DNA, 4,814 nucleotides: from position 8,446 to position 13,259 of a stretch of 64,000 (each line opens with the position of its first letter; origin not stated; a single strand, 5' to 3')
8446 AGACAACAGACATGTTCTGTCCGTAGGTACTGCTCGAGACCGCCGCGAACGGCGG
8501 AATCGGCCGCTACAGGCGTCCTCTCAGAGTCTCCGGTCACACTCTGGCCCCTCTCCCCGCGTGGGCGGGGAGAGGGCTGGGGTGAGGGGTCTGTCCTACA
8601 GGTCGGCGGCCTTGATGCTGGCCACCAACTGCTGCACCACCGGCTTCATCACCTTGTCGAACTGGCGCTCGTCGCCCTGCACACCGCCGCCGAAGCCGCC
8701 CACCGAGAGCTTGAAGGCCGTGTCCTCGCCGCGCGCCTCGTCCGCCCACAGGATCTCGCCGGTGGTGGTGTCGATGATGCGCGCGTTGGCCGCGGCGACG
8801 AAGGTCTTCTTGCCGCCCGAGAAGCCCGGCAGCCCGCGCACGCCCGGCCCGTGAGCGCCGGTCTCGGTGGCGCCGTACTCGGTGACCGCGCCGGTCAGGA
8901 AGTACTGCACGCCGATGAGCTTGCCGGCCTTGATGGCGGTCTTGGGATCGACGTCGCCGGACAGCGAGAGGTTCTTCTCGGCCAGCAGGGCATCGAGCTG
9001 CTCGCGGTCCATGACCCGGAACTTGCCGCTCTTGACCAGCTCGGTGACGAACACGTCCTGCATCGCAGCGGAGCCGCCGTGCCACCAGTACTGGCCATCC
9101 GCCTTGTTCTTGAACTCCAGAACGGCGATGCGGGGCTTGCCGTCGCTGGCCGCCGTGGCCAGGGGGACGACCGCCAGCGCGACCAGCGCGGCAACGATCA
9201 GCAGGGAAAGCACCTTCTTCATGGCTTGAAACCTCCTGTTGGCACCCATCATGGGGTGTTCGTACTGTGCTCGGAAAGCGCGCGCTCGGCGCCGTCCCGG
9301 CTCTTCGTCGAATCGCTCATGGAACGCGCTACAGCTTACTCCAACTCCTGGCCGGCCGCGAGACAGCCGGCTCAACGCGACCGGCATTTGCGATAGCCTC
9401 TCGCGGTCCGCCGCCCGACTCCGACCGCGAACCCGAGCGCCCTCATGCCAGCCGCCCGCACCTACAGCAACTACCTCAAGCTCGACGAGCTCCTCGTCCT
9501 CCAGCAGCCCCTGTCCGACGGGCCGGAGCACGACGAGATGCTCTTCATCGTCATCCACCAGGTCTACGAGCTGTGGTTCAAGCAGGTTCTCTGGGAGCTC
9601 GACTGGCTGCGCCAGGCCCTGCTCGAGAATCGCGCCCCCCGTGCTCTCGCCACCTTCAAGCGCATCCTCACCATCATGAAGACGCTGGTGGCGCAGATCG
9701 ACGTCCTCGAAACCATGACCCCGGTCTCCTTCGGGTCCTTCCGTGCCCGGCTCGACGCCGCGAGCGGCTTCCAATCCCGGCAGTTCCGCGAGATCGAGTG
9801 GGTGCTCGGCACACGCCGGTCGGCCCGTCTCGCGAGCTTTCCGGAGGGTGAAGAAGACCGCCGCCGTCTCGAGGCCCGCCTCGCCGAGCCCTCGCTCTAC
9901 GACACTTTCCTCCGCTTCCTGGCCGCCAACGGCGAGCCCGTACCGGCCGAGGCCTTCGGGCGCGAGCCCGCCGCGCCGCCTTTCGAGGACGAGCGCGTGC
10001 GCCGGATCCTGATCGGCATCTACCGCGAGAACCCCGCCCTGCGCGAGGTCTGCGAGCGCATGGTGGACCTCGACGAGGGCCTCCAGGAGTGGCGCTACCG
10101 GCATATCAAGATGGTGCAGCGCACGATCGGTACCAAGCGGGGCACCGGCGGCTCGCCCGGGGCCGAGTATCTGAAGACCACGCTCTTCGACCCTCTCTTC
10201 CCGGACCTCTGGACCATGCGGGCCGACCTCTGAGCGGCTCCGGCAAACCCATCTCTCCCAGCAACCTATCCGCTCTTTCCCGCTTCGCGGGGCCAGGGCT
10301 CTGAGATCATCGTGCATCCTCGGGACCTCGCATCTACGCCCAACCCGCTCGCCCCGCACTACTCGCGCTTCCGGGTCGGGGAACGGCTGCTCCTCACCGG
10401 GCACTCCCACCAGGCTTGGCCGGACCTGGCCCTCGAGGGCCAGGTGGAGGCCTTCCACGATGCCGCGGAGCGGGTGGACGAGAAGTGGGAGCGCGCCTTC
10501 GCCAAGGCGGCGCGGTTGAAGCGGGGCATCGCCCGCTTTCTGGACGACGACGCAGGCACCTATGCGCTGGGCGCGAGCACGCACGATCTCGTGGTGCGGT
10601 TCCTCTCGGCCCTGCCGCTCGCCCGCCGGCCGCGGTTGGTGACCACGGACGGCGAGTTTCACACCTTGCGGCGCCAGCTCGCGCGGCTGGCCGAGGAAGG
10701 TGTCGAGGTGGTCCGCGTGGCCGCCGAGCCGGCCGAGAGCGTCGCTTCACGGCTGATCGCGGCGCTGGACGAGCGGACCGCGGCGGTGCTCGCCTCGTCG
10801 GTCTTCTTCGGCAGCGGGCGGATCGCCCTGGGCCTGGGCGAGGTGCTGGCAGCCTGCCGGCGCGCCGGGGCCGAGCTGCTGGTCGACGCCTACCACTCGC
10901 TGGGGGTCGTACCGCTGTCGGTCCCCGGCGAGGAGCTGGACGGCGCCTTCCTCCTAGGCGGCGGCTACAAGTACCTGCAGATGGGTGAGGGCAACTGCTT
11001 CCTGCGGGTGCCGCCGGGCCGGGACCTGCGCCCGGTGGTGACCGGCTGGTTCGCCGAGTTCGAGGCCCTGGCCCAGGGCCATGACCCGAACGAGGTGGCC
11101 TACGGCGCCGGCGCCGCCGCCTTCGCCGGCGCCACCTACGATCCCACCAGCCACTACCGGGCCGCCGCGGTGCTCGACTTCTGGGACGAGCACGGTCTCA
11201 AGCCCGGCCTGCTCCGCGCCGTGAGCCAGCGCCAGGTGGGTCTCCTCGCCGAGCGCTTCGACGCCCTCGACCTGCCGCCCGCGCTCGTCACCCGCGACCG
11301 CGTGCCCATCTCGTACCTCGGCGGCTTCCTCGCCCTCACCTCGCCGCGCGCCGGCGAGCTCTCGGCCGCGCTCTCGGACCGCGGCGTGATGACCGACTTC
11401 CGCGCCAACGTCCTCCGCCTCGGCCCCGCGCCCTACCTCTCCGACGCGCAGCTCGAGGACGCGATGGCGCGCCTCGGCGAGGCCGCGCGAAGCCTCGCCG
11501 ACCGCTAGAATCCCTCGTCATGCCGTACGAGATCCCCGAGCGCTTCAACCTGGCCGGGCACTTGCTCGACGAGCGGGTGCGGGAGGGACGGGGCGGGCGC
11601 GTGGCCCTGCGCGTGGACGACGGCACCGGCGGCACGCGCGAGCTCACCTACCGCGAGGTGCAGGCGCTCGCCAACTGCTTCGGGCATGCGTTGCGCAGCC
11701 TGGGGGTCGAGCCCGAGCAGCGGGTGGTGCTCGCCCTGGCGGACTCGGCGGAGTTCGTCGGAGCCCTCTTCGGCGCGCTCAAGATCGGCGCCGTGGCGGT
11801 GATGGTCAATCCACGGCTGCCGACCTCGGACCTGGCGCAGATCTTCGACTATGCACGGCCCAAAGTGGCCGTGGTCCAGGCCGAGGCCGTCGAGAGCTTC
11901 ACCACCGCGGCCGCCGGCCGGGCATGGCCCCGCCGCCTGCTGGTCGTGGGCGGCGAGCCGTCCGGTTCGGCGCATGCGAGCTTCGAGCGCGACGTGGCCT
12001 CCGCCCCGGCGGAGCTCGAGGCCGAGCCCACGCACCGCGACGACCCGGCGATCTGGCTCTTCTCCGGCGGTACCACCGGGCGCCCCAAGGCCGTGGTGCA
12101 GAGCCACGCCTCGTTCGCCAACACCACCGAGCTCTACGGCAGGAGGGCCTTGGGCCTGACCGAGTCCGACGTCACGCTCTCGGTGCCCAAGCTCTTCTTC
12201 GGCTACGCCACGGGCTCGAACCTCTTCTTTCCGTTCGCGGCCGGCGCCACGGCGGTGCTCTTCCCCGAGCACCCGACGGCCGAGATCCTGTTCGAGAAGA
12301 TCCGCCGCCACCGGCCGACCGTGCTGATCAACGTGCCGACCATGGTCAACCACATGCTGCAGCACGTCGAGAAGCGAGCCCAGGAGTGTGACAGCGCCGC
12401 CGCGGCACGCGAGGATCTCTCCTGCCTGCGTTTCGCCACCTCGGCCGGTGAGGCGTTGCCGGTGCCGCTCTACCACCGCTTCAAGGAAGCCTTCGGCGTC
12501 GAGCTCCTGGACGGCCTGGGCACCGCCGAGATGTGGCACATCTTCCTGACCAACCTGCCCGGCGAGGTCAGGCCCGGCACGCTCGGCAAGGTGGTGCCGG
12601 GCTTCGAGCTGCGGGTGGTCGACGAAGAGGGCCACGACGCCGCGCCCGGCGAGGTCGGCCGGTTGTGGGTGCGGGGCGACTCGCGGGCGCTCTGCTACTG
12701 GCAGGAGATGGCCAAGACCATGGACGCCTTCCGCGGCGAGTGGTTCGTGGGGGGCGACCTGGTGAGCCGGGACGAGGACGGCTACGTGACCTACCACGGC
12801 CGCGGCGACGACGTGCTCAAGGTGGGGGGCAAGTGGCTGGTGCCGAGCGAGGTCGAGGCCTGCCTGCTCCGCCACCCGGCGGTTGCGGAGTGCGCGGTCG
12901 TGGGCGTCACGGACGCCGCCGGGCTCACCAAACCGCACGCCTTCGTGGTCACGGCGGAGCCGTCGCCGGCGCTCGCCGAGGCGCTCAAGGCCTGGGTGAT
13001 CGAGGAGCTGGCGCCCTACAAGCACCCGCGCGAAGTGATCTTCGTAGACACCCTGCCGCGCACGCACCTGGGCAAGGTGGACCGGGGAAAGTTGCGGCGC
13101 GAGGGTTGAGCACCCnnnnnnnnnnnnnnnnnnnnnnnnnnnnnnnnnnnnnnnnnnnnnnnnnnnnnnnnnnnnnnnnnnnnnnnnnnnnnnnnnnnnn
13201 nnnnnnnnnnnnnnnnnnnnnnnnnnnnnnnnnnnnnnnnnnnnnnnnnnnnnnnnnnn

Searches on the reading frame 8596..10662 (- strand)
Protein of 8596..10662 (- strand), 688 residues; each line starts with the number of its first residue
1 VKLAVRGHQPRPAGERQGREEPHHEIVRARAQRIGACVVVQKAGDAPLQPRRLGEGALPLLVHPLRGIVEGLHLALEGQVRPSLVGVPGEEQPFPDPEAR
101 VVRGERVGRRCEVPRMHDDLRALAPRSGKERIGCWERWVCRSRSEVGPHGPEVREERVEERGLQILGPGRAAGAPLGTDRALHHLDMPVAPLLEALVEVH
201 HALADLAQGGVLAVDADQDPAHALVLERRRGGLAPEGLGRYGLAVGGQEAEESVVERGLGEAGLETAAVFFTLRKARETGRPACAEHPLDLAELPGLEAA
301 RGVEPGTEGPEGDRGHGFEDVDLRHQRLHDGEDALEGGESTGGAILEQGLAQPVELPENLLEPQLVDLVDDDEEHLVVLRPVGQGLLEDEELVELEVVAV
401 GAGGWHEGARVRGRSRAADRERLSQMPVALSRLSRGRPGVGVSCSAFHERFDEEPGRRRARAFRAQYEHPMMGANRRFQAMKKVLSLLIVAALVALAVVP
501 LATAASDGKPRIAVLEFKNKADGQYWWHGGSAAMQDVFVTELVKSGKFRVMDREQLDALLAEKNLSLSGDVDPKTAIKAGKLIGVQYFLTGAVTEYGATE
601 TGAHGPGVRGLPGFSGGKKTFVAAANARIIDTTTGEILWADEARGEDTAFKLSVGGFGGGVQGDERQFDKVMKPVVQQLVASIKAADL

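Call 9: search_protein_families(library=pfam, proteins=[window:8596-10662:-], max_evalue=0.001)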
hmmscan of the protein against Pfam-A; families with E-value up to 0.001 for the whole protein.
window:8596-10662:- (688 aa): 3 families
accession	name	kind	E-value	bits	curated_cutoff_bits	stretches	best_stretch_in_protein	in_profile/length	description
PF03783.19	CsgG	-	8.6e-30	104.1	20.8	1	504-663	4-173/210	Curli production assembly/transport component CsgG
PF13036.11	LpoB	-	7.9e-09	36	22.3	1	509-642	29-144/147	Peptidoglycan-synthase activator LpoB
PF04052.18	TolB_N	-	0.0003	21.3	22.4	1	504-595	7-85/106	TolB amino-terminal domain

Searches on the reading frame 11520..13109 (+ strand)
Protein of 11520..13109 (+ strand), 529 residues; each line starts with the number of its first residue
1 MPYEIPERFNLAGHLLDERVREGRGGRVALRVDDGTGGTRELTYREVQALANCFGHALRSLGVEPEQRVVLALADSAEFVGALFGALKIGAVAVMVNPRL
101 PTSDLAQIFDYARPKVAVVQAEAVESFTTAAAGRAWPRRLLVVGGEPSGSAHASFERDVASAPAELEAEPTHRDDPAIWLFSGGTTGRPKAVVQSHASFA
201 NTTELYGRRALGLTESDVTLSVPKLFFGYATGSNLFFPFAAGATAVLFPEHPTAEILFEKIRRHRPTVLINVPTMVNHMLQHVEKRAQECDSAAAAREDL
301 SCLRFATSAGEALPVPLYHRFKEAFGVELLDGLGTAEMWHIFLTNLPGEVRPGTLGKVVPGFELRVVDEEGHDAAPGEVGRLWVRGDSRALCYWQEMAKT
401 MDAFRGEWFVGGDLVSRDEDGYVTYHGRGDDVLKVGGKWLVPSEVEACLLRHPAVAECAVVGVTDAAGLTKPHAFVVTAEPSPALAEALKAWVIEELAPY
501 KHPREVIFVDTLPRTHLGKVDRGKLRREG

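Call 9: search_protein_families(library=pfam, proteins=[window:11520-13109:+], max_evalue=0.001)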
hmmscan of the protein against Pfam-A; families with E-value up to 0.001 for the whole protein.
window:11520-13109:+ (529 aa): 2 families
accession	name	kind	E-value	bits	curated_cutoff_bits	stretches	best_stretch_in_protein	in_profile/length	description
PF00501.34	AMP-binding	-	8.5e-81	272.1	29.9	1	22-394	6-384/384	AMP-binding enzyme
PF13193.12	AMP-binding_C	-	4.4e-22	79.2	24.5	1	444-519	1-76/76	AMP-binding enzyme C-terminal domain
